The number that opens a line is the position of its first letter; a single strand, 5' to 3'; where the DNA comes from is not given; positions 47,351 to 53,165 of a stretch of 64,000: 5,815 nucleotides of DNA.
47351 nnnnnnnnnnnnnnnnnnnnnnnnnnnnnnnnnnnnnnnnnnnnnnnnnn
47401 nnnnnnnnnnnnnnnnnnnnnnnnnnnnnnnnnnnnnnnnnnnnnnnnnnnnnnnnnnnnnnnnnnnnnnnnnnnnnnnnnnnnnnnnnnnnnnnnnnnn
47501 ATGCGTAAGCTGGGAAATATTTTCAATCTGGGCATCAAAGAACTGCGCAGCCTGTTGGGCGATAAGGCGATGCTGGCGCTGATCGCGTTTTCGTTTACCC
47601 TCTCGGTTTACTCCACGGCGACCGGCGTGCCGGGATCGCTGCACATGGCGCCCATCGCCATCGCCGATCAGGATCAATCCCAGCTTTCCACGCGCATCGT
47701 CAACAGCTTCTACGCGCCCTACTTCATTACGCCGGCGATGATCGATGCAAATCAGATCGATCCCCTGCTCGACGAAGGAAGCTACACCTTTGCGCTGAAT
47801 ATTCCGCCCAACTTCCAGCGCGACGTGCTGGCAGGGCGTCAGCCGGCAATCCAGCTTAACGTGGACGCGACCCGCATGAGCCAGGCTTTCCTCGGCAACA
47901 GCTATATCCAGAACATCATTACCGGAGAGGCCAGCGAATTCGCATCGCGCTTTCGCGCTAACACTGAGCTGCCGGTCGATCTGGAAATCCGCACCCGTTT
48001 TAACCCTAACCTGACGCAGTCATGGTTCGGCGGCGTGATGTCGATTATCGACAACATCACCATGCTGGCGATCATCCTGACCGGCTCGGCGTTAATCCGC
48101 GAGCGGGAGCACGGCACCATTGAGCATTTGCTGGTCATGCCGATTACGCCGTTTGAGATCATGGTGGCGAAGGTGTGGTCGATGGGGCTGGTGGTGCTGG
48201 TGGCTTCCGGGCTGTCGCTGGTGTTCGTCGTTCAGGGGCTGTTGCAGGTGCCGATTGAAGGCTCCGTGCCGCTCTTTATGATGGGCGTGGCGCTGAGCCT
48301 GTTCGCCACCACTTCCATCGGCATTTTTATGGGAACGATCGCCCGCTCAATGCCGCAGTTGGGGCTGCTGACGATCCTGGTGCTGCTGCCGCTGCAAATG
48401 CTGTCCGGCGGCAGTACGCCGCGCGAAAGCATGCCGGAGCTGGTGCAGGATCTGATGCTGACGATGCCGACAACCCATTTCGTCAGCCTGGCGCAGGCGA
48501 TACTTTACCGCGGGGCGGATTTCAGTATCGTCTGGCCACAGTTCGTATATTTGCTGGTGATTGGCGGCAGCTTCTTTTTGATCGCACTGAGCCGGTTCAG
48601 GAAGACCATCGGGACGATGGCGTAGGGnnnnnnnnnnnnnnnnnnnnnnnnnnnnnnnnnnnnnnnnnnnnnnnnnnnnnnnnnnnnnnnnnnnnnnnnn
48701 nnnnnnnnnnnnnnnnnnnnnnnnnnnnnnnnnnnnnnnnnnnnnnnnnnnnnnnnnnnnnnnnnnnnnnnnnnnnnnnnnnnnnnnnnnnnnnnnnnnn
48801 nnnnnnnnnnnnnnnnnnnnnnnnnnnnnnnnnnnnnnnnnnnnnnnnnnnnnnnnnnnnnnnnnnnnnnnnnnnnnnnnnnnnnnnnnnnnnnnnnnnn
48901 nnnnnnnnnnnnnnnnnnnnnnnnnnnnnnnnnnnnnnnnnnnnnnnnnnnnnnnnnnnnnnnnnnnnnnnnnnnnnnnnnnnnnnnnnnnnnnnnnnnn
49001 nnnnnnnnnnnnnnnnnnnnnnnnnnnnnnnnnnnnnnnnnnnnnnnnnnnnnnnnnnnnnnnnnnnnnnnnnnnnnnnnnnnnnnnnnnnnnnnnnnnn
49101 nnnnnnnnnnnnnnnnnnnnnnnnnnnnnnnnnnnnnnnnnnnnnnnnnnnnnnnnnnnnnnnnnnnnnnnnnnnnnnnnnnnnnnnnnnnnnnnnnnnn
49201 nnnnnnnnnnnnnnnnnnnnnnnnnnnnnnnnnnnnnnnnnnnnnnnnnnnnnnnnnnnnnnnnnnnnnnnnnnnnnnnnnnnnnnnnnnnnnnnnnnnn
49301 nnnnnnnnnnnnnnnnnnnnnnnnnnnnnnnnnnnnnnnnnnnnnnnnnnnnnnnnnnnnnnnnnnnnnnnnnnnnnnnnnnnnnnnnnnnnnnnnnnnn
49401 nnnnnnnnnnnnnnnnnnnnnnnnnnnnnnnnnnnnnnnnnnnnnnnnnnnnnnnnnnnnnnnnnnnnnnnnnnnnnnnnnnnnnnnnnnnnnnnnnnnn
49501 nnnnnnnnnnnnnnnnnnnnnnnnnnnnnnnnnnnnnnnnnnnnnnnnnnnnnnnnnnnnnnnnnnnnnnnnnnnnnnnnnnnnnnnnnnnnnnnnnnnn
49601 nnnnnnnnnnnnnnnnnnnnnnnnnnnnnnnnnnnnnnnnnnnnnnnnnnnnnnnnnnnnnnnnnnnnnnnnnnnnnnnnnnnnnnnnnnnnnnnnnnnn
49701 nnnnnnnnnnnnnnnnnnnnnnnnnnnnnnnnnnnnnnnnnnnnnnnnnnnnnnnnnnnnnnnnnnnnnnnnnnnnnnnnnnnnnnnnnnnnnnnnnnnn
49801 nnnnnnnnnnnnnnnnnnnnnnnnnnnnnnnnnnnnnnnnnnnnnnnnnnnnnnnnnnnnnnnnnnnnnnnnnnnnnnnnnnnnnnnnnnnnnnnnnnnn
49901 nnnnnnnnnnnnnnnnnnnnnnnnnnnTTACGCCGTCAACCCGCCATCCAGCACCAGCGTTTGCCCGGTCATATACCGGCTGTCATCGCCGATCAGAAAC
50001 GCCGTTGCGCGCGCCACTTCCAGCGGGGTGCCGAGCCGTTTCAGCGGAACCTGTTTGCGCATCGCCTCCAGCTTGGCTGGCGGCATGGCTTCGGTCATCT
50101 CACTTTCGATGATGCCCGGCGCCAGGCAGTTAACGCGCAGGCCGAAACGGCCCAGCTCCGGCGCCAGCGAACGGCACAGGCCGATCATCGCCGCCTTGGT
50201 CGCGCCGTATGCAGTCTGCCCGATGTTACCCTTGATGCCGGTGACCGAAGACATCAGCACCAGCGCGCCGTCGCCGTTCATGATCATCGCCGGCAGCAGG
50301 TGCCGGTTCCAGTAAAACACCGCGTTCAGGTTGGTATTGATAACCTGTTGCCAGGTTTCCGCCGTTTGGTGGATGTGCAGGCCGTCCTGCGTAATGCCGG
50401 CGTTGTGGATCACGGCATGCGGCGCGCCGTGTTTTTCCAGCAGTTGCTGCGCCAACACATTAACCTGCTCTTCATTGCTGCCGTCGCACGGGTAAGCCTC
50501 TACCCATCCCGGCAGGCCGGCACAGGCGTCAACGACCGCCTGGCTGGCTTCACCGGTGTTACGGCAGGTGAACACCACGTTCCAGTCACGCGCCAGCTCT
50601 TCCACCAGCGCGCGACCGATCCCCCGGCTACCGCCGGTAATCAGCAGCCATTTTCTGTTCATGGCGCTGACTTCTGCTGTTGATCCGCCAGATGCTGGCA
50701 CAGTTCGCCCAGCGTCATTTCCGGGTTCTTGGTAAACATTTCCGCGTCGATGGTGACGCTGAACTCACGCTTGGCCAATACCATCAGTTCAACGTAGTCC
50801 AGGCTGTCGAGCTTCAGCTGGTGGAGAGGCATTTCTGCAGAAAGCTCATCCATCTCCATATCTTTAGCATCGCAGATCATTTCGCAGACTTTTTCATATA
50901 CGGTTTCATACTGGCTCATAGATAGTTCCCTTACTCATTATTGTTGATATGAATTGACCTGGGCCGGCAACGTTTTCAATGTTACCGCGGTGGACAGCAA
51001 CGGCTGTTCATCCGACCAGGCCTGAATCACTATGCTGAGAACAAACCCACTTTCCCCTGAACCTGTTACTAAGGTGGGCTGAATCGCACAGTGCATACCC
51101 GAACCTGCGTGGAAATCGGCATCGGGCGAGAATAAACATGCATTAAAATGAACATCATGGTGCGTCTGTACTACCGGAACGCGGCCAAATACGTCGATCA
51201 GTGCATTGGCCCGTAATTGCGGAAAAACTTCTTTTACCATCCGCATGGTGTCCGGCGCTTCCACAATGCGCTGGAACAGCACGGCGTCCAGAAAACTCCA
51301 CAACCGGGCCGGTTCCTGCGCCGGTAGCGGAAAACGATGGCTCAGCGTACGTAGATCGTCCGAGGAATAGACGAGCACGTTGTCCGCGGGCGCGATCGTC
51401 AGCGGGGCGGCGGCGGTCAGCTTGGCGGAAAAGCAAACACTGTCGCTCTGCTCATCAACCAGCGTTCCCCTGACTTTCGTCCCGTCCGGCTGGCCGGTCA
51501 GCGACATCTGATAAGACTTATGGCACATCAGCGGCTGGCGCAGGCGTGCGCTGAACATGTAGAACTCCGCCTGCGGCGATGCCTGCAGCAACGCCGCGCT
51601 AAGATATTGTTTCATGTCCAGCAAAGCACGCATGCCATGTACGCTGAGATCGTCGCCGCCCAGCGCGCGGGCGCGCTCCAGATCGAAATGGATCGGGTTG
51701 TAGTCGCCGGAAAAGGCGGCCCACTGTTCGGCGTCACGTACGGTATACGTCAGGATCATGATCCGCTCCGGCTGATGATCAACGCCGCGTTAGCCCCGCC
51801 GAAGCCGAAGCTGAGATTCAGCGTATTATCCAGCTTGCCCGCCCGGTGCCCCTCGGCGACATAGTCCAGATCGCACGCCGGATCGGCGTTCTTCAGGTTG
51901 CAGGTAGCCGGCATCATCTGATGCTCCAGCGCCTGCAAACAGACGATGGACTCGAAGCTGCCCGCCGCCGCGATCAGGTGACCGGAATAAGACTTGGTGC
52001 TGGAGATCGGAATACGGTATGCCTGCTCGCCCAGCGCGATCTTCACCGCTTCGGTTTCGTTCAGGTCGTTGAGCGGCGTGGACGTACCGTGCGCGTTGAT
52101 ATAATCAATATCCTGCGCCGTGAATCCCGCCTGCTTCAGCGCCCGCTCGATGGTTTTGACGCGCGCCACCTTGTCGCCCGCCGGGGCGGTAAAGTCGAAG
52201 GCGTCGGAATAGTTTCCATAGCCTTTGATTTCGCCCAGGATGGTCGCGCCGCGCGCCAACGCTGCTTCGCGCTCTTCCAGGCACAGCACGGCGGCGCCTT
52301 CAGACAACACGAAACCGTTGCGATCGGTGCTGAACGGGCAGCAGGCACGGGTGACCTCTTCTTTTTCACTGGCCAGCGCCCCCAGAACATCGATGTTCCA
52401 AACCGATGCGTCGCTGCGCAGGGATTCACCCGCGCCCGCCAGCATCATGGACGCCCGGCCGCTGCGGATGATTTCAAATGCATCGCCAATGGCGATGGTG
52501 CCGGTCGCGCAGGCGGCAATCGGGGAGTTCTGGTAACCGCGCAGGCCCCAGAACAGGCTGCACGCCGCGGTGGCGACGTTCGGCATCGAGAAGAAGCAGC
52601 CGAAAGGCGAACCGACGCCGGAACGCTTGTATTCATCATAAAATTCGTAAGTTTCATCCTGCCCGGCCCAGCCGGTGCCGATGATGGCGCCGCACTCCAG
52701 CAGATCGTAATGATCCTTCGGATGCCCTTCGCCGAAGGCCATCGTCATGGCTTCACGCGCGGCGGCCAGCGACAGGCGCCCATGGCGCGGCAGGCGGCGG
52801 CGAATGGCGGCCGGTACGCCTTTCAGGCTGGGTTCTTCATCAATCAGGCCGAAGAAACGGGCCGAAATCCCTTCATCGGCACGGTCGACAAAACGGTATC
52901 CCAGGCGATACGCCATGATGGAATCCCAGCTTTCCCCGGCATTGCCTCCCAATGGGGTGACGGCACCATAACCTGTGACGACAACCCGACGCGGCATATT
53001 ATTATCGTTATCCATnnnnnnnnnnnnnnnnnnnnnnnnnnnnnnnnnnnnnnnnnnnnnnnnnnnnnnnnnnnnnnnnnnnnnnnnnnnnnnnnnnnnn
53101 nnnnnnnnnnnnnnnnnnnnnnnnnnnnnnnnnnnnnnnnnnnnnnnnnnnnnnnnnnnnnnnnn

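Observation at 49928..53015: Dedicated fatty-acid-synthase quartet (KAS, double-hotdog dehydratase, ACP, FabG-like reductase) embedded in an export operon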

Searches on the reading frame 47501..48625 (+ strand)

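Call 7: search_protein_families(library=pfam, proteins=[window:47501-48625:+], max_evalue=0.01)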
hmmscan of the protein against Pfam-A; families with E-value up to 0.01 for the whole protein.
window:47501-48625:+ (374 aa): 4 families
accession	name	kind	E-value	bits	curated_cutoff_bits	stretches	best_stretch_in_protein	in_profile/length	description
PF12698.13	ABC2_membrane_3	-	4.1e-35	121.9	31.6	1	26-363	11-346/347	ABC-2 family transporter protein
PF01061.29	ABC2_membrane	-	1.2e-23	84.2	26.9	1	180-336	53-211/211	ABC-2 type transporter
PF12679.13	ABC2_membrane_2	-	4.1e-17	62.8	27.2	1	12-368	5-280/283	ABC-2 family transporter protein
PF12730.13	ABC2_membrane_4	-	0.00037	21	27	1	183-277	54-158/179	ABC-2 family transporter protein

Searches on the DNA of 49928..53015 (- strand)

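Call 65: search_dna_similar(query=window:49928-53015:-, collection=ecoli_genomes, mode=distant, max_rows=10)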
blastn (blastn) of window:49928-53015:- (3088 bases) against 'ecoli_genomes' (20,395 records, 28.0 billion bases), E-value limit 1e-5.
No match.
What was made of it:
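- Tried and rejected: A DNA-level search with the quartet found nothing (call 65).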

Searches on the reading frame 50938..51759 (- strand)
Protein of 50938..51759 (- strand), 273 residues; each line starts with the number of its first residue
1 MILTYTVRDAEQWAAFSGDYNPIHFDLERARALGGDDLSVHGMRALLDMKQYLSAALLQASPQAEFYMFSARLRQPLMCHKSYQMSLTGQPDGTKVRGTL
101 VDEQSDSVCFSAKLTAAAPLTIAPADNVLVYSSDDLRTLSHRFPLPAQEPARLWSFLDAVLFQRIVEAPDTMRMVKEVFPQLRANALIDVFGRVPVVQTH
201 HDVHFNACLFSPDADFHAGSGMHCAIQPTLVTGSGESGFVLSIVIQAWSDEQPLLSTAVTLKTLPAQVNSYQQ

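Call 3: search_protein_families(library=pfam, proteins=[window:50938-51759:-])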
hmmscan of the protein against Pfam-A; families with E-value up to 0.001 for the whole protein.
window:50938-51759:- (273 aa): 1 family
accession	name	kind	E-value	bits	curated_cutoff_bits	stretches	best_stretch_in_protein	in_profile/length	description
PF01575.25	MaoC_dehydratas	-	4.6e-07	29.9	27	1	4-76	17-88/123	MaoC like domain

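Call 4: search_protein_families(library=ncbifam, proteins=[window:50938-51759:-])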
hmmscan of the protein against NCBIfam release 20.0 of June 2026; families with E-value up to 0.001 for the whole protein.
window:50938-51759:- (273 aa): 2 families
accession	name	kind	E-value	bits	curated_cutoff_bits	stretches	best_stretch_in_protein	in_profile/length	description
NF010246.0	PRK13693.1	equivalog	3.2e-05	23.9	203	1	4-46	21-63/142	(3R)-hydroxyacyl-ACP dehydratase subunit HadB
NF040620.1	fused_HadA_HadB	exception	0.0004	19.9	350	1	12-78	219-282/329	fused (3R)-hydroxyacyl-ACP dehydratase subunits HadA/HadB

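Call 25: find_homologous_proteins(query=window:50938-51759:-)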
Query window:50938-51759:- (273 aa): 192 proteins with E <= 0.001 among 2378 candidates; the best 120 are listed.
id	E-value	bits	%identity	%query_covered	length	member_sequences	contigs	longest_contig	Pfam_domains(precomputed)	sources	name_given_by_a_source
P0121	6.2e-179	611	100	100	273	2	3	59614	PF01575.26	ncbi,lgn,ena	-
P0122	3.4e-145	500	82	99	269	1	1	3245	PF01575.26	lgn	-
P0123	8.0e-119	414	71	97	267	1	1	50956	PF01575.26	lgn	-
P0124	5.9e-115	401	68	99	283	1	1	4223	PF01575.26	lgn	-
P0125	1.6e-104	367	63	97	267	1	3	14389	PF01575.26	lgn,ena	-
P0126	7.7e-97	342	59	97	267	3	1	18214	PF01575.26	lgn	-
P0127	5.0e-90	320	56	97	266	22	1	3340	PF01575.26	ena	-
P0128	6.6e-89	316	56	97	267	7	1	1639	PF01575.26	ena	-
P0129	8.6e-88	312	53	99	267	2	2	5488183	PF01575.26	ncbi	ncbi:hypothetical protein [Chania multitudinisentens]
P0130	2.2e-85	304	51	99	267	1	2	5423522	PF01575.26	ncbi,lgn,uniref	ncbi:hypothetical protein [Serratia aquatilis]|uniref:MaoC-like domain-containing protein n=1 Tax=Se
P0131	3.1e-85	304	53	99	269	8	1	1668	PF01575.26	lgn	-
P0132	9.8e-85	302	54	97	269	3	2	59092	PF01575.26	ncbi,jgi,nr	ncbi:hypothetical protein IV04_15210 [Serratia sp. Ag1]|nr:hypothetical protein JV45_13940 [Serratia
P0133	4.9e-84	300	52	99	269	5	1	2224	PF01575.26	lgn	-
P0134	7.7e-81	289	52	98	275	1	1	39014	PF01575.26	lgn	-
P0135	1.5e-80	288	51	99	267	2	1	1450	PF01575.26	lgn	-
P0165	5.5e-71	257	49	96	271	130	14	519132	PF01575.26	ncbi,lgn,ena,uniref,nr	ncbi:MaoC/PaaZ C-terminal domain-containing protein [Yersinia enterocolitica]|uniref:MaoC/PaaZ C-ter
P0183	1.3e-63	233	46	96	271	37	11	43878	PF01575.26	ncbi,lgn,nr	ncbi:hypothetical protein NB725_004392 [Pantoea ananatis]|nr:hypothetical protein [Pantoea ananatis]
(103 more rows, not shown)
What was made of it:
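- The dehydratase family is restricted to this cluster type (192 hits, all Enterobacterales, call 25).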

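Call 29: search_solved_structures(query=A2, max_evalue=1)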
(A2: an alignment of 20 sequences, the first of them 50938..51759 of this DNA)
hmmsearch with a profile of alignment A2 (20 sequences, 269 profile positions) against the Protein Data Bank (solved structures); distinct sequences matched with E-value up to 1: 31.
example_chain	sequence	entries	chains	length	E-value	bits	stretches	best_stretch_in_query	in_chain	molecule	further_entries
4rv2_B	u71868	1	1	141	6.4e-07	32.4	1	6-46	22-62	MaoC family protein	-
5zy8_B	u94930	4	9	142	9e-07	31.9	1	6-46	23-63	3-hydroxyacyl-ACP dehydratase | (3R)-hydroxyacyl-ACP dehydratase subunit HadB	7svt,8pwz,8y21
4rlj_B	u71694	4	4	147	9.7e-07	31.8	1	6-46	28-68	(3R)-hydroxyacyl-ACP dehydratase subunit HadB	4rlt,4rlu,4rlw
5i7n_A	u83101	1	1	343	1.5e-05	27.9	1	10-46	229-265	MaoC-like dehydratase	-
5cpg_A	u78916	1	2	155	0.00019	24.3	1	7-83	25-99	(R)-specific enoyl-CoA hydratase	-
4v12_A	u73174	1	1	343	0.00031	23.6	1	11-46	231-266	MAOC LIKE DOMAIN PROTEIN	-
2b3m_A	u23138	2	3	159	0.00043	23.1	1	13-44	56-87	hypothetical protein AF1124 | putative dehydratase AF1124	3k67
9pqx_A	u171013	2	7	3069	0.00058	22.7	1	13-44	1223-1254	3-oxoacyl-ACP synthase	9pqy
9pqy_B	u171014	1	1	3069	0.00058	22.7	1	13-44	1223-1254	Fatty acid synthase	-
6gjc_A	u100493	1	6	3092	0.00058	22.7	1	13-44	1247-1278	Fatty acid synthase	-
3wew_A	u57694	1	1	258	0.00074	22.4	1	11-49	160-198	HtdX dehydratase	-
4oob_A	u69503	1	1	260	0.00075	22.3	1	11-49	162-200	Uncharacterized protein HtdX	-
4v8v_A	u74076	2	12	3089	0.00082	22.2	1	13-43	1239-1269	TYPE-I FATTY ACID SYNTHASE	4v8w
4v8l_D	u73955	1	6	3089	0.00083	22.2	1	13-43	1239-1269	FATTY ACID SYNTHASE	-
1iq6_A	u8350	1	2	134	0.003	20.4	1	7-43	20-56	(R)-SPECIFIC ENOYL-COA HYDRATASE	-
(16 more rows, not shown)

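Call 39: predict_structure(alignment_id=A2)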
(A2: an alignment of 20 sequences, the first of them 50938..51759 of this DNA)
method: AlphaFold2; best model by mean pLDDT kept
length: 273 residues; sequences in the alignment: 20
mean_pLDDT: 87.9   pTM: 0.87
mean pLDDT of the five models: 87.9, 87.2, 86.3, 85.7, 83.7
residues with pLDDT >= 90: 155; 70-90: 102; 50-70: 9; < 50: 7
segments of 3 or more residues with pLDDT < 50: 269-273
pLDDT, mean of each block of 10 residues (from residue 1): 93 90 86 85 88 93 94 92 95 93 96 97 92 92 85 92 91 82 80 81 95 59 93 87 94 95 70 34
secondary structure, 60 per line:
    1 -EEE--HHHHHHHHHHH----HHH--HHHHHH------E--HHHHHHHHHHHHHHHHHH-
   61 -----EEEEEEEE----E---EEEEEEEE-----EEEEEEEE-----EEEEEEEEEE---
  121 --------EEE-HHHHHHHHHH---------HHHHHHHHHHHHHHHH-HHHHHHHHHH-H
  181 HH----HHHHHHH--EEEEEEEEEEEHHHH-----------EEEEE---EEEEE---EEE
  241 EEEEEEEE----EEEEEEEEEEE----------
elements in order: E2-4 H7-17 H27-32 H42-59 E66-73 E82-89 E95-102 E108-117 E129-131 H133-142 H152-167 H169-178 H187-193 E196-206 H207-210 E222-226 E230-234 E238-248 E253-263
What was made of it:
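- On Double-hotdog dehydratases: AlphaFold pLDDT 88 (call 39).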

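Call 41: find_encoding_contigs(protein=P0165, flank=10000, max_places=2)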
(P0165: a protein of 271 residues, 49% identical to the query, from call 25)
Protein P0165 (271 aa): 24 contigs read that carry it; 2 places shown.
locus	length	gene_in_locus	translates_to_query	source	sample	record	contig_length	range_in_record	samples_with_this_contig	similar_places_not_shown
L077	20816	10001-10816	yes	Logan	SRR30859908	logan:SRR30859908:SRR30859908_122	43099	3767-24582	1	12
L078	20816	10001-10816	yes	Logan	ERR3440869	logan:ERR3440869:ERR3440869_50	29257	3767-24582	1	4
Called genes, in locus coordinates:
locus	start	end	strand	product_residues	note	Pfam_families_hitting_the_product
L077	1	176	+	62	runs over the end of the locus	PF15959:DUF4762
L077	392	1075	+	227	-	PF01323:DSBA (weak)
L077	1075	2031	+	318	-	-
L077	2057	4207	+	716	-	PF03412:Peptidase_C39, PF00664:ABC_membrane, PF00005:ABC_tran, PF02463:SMC_N (faint), PF13304:AAA_21 (faint)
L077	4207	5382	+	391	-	PF25919:BSH_CusB (faint), PF00364:Biotin_lipoyl (faint), PF25917:BSH_RND, PF25967:RND-MFP_C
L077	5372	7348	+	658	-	PF00005:ABC_tran, PF02463:SMC_N (faint), PF12704:MacB_PCD, PF02687:FtsX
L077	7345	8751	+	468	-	PF02321:OEP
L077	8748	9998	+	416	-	PF00109:ketoacyl-synt, PF02801:Ketoacyl-synt_C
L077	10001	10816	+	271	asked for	PF01575:MaoC_dehydratas (faint)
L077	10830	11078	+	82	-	PF00550:PP-binding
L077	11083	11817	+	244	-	PF00106:adh_short, PF01370:Epimerase (weak), PF08659:KR, PF23441:SDR (faint), PF13561:adh_short_C2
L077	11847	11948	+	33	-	-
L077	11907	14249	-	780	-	PF03212:Pertactin, PF03797:Autotransporter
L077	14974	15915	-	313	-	PF00126:HTH_1, PF03466:LysR_substrate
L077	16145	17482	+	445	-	PF02447:GntP_permease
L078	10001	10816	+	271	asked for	PF01575:MaoC_dehydratas (faint)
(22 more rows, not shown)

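Call 42: find_encoding_contigs(protein=P0183, flank=10000, max_places=2)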
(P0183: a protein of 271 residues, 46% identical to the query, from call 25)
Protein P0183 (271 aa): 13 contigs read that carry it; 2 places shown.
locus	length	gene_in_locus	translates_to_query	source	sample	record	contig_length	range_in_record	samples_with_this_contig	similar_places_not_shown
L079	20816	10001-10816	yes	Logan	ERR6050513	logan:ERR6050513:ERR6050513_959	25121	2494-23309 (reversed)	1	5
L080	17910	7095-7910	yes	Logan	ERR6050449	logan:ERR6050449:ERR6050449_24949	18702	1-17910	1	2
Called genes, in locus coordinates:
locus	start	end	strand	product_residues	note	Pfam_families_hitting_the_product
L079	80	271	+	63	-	PF15959:DUF4762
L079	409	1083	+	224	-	PF01323:DSBA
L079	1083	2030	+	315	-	-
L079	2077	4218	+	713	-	PF03412:Peptidase_C39, PF00664:ABC_membrane, PF00005:ABC_tran, PF13304:AAA_21 (faint)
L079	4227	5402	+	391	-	PF25944:Beta-barrel_RND (faint), PF00364:Biotin_lipoyl (faint), PF25917:BSH_RND, PF25919:BSH_CusB (weak), PF26002:Beta-barrel_AprE (weak), PF25967:RND-MFP_C, PF25989:YknX_C (weak), PF25975:CzcB_C (weak)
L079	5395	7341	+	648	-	PF00005:ABC_tran, PF02463:SMC_N (weak), PF12704:MacB_PCD, PF02687:FtsX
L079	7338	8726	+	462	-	PF02321:OEP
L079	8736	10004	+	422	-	PF00109:ketoacyl-synt, PF02801:Ketoacyl-synt_C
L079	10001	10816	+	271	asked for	PF01575:MaoC_dehydratas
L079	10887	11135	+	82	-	PF00550:PP-binding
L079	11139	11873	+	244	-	PF00106:adh_short, PF08659:KR, PF13561:adh_short_C2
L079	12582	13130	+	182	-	PF00589:Phage_integrase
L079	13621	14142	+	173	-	PF00419:Fimbrial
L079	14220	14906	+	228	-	PF00345:PapD_N, PF02753:PapD_C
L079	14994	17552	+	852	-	PF13954:PapC_N, PF00577:Usher, PF13953:PapC_C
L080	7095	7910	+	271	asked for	PF01575:MaoC_dehydratas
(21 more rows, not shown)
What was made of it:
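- The cluster ends at KR in Yersinia enterocolitica and Pantoea ananatis (calls 41, 42).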
